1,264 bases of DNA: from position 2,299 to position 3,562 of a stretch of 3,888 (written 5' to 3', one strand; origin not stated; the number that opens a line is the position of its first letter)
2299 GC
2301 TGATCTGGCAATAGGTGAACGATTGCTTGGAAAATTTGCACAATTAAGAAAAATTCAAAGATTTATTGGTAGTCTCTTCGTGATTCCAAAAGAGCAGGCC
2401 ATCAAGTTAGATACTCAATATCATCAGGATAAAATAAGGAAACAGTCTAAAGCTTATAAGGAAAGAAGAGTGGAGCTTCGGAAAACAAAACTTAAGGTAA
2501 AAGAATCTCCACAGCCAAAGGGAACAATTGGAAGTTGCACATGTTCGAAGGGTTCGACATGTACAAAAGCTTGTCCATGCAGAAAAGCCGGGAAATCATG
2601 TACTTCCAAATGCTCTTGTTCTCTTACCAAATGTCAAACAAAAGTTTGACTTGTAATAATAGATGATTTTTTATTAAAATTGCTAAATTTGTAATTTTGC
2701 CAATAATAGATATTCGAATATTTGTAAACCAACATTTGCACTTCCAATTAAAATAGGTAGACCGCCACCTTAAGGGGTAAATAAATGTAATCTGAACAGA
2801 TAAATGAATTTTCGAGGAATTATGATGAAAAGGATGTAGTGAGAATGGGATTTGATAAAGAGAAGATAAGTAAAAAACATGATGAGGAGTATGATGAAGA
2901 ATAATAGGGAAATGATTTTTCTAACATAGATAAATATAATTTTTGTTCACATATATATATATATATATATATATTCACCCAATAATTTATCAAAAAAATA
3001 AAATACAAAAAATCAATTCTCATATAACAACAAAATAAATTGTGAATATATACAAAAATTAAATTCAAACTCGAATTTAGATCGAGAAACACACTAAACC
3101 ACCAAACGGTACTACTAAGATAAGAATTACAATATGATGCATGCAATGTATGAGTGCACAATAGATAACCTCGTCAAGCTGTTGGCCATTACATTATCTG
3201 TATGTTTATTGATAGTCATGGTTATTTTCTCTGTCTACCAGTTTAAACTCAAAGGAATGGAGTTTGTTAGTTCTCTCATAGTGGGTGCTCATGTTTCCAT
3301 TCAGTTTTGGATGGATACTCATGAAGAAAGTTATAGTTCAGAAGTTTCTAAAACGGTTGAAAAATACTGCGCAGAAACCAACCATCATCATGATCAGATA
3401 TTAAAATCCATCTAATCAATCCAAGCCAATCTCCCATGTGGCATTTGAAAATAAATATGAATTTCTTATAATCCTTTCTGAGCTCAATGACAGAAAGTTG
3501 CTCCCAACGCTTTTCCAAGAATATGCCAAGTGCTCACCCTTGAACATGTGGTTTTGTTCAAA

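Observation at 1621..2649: Transposase-like core with substituted catalytic residues fused to a tesmin/TSO1-type CXC cysteine module: a candidate domesticated transposase or novel DNA-binding factor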

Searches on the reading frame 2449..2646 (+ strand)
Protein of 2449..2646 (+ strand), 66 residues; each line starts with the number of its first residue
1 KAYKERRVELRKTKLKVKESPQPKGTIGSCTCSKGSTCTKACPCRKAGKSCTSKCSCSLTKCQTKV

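Call 11: search_protein_families(library=pfam, proteins=[window:2449-2646:+], max_evalue=10)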
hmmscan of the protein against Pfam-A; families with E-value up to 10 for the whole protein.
window:2449-2646:+ (66 aa): 2 families
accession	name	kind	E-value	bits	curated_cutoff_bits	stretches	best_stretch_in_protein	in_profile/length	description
PF03638.21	TCR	-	0.12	13.1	23.5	1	29-63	3-35/38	Tesmin/TSO1-like CXC domain, cysteine-rich domain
PF12785.12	VESA1_N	-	5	6.3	22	1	25-62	137-178/448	Variant erythrocyte surface antigen-1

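Call 14: search_solved_structures(query=window:2449-2646:+, max_evalue=10, show_alignments=3)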
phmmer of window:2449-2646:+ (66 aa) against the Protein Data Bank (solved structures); distinct sequences matched with E-value up to 10: 1.
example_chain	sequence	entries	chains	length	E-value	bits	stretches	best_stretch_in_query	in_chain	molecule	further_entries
6mm4_A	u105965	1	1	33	4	11.2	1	21-48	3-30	Engineered Cystine Knot Protein 2.5F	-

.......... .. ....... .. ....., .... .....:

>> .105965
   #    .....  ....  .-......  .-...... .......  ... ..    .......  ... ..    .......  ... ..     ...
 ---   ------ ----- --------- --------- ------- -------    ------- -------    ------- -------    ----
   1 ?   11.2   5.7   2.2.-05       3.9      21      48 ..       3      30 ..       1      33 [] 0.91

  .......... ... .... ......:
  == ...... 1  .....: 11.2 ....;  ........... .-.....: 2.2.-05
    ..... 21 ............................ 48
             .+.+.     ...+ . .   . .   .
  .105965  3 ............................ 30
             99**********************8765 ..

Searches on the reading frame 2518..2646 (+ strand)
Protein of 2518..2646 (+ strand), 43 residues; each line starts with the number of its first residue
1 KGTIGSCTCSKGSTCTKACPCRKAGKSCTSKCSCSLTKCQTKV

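Call 28: search_protein_families(library=pfam, alignment_id=A2, max_evalue=1)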
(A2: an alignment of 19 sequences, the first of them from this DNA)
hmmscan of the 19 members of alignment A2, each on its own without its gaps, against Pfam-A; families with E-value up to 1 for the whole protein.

A. member 1, seq(43 aa): 1 family
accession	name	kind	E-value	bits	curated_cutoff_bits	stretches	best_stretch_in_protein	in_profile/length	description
PF03638.21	TCR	-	0.036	14.8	23.5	1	6-40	3-35/38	Tesmin/TSO1-like CXC domain, cysteine-rich domain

B. families by the number of members that match (of 19 scanned): 6 families
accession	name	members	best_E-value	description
PF03638.21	TCR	16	4.2e-08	Tesmin/TSO1-like CXC domain, cysteine-rich domain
PF16682.11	MSL2-CXC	2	4.3e-05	CXC domain of E3 ubiquitin-protein ligase MSL2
PF18264.7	preSET_CXC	2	0.084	CXC domain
PF12749.12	Metallothio_Euk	1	0.019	Eukaryotic metallothionein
PF02068.22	Metallothio_PEC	1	0.065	Plant PEC family metallothionein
PF17907.7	AWS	1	0.95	AWS domain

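Call 29: search_solved_structures(query=A2, max_evalue=1, show_alignments=3)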
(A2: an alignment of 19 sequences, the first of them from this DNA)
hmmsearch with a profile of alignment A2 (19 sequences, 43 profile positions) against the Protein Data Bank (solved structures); distinct sequences matched with E-value up to 1: 1.
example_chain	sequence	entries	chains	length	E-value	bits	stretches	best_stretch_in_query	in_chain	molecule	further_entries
5fd3_A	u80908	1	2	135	1.8e-09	40.6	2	4-40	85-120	Protein lin-54 homolog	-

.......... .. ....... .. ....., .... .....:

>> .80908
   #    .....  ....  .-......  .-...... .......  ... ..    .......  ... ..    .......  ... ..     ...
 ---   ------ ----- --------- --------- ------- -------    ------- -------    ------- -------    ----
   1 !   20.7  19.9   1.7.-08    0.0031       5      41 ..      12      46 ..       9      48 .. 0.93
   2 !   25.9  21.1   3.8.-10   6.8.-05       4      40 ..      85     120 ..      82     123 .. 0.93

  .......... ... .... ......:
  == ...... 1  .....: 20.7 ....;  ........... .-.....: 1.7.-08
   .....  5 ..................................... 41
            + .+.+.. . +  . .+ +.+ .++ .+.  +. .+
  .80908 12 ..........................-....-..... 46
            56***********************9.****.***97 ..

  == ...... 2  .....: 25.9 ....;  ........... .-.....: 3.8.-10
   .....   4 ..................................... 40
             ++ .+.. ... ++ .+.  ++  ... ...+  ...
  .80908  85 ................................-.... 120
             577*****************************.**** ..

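Call 58: predict_structure(alignment_id=A2)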
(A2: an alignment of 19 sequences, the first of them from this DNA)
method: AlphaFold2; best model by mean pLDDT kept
length: 43 residues; sequences in the alignment: 19
mean_pLDDT: 62.2   pTM: 0.34
mean pLDDT of the five models: 62.2, 59.2, 58.6, 58.1, 54.0
residues with pLDDT >= 90: 0; 70-90: 6; 50-70: 32; < 50: 5
segments of 3 or more residues with pLDDT < 50: 1-3
pLDDT, mean of each block of 10 residues (from residue 1): 53 67 69 63 48
secondary structure, 60 per line:
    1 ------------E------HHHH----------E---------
elements in order: H20-23

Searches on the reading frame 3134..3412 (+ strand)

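Call 51: search_protein_families(library=pfam, proteins=[window:3134-3412:+], max_evalue=1)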
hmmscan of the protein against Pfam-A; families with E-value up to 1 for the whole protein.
window:3134-3412:+ (93 aa): 3 families
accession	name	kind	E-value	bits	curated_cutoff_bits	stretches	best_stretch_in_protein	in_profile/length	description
PF04790.18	Sarcoglycan_1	-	0.07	12.9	32.5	1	13-46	15-48/259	Sarcoglycan complex subunit protein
PF19615.4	DUF6120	-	0.22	12.1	27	0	60-83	12-35/92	Family of unknown function (DUF6120)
PF07916.16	TraG_N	-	0.3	10.4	36.1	1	15-60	332-374/462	TraG-like protein, N-terminal region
